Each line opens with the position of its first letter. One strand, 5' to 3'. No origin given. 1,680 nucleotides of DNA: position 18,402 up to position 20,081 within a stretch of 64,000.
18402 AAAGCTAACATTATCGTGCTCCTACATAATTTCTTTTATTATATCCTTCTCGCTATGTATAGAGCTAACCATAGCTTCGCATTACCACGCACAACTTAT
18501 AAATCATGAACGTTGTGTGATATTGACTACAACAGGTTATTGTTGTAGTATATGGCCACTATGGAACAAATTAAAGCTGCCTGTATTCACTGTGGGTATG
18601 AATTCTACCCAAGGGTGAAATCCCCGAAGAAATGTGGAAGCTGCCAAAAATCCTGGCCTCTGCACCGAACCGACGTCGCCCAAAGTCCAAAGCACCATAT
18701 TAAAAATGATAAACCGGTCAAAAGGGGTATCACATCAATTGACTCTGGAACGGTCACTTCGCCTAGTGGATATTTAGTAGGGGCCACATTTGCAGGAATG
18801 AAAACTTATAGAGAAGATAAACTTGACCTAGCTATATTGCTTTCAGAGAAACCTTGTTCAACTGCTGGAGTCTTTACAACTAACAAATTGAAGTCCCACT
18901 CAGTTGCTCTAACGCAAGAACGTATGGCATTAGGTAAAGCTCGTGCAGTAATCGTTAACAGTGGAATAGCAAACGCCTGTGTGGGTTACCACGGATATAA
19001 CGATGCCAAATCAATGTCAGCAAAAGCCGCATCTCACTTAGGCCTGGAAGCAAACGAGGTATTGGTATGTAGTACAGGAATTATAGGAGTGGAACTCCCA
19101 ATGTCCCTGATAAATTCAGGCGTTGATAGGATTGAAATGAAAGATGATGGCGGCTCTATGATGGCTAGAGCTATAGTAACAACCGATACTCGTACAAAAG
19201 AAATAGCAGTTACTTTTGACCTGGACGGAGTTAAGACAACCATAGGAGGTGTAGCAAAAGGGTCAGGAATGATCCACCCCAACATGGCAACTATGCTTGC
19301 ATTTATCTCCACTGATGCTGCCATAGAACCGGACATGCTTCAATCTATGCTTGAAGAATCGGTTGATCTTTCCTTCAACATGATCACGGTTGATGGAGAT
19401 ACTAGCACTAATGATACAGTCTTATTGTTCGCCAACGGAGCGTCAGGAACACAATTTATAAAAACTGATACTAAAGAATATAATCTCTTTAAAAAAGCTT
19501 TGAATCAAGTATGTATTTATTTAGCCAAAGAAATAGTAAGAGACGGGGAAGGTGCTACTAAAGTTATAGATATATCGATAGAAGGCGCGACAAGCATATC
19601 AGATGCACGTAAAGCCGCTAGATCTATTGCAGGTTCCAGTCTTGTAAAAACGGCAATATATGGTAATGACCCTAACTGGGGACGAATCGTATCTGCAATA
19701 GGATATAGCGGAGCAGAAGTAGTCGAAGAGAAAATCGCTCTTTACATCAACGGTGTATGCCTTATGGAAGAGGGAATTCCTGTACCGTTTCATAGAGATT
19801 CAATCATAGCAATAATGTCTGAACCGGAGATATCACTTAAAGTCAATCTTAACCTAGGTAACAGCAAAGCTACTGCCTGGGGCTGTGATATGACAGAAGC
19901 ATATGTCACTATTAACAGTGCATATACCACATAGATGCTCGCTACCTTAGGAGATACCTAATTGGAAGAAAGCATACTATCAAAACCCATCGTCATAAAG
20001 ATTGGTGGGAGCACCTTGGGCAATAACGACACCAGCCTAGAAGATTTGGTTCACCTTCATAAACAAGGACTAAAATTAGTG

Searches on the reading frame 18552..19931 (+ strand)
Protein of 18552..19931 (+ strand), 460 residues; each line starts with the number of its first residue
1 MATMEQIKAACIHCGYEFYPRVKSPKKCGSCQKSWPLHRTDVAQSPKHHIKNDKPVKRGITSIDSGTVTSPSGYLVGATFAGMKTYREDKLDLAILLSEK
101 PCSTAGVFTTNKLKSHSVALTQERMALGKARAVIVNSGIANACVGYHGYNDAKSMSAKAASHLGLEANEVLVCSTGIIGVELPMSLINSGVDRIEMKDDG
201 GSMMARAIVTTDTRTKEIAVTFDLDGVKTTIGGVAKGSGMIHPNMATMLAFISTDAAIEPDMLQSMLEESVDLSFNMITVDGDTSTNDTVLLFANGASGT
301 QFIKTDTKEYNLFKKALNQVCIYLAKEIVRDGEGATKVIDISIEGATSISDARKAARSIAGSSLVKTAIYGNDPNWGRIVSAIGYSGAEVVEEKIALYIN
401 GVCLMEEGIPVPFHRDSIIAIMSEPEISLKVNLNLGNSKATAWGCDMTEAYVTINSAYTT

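Call 27: find_encoding_contigs(protein=window:18552-19931:+, flank=10000, max_places=6)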
Protein window:18552-19931:+ (460 aa): 4 contigs read that carry it; 4 places shown.
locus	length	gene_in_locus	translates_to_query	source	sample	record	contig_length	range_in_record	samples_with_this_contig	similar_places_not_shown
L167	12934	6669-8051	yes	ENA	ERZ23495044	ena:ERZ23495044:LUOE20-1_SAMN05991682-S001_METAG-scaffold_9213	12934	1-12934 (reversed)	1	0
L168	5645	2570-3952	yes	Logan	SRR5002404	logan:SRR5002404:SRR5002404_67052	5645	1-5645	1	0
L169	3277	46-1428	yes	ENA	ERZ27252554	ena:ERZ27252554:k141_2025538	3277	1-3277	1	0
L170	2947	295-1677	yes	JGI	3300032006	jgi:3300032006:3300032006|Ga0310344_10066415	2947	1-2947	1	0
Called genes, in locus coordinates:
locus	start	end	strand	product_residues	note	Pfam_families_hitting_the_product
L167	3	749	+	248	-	?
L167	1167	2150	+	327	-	PF00389:2-Hacid_dh, PF02826:2-Hacid_dh_C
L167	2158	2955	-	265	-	PF08543:Phos_pyr_kin, PF00294:PfkB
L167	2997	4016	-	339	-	PF09084:NMT1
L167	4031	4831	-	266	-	PF00528:BPD_transp_1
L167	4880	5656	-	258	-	PF00005:ABC_tran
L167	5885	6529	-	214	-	PF03807:F420_oxidored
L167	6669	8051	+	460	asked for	PF01960:ArgJ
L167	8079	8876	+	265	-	PF00696:AA_kinase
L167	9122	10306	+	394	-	PF00202:Aminotran_3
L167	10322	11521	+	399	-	PF00764:Arginosuc_synth, PF20979:Arginosuc_syn_C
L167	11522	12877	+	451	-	PF00206:Lyase_1, PF14698:ASL_C2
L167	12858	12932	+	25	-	?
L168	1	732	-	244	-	?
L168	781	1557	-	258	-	PF00005:ABC_tran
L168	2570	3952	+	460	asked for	PF01960:ArgJ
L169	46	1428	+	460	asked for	PF01960:ArgJ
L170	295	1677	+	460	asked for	PF01960:ArgJ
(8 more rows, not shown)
